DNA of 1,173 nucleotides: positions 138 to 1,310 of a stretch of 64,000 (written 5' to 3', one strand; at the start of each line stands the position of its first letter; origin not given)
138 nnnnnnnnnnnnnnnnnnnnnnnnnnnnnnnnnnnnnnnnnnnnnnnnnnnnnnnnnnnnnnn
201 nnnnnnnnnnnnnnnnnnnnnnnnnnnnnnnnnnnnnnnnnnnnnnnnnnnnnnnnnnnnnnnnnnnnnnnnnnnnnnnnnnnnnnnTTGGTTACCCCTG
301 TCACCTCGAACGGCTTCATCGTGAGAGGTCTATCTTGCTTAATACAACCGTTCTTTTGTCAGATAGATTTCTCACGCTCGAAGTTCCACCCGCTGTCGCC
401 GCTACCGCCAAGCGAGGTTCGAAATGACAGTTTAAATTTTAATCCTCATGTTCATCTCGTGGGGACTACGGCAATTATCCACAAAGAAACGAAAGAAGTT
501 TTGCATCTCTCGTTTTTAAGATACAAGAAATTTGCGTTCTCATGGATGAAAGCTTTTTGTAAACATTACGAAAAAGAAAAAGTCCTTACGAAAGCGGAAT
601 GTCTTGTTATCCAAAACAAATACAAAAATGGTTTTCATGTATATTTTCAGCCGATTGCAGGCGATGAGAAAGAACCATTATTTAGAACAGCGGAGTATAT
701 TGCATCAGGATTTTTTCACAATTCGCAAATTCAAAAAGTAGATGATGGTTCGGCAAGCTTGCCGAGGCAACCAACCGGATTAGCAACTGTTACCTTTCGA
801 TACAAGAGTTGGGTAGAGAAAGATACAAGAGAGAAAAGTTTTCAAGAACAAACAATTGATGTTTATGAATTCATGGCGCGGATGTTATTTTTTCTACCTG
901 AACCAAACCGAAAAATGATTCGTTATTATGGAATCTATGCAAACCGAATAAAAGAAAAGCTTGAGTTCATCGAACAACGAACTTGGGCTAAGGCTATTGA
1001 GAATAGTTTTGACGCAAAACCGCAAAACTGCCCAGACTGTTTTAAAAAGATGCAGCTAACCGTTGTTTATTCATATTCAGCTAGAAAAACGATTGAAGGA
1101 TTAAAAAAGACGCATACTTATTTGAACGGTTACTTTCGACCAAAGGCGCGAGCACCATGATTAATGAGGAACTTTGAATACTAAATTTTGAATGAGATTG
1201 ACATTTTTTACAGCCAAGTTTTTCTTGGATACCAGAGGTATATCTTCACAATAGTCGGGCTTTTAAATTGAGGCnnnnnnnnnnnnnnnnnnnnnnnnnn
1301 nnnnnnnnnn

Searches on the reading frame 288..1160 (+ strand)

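Call 34: search_protein_families(library=pfam, proteins=[window:288-1160:+], max_evalue=0.001)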
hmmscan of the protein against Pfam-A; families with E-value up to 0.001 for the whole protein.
window:288-1160:+ (290 aa): 1 family
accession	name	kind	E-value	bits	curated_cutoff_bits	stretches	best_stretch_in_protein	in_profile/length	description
PF04986.18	Y2_Tnp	-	5.2e-15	56.4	20.9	1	48-221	12-179/183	Putative transposase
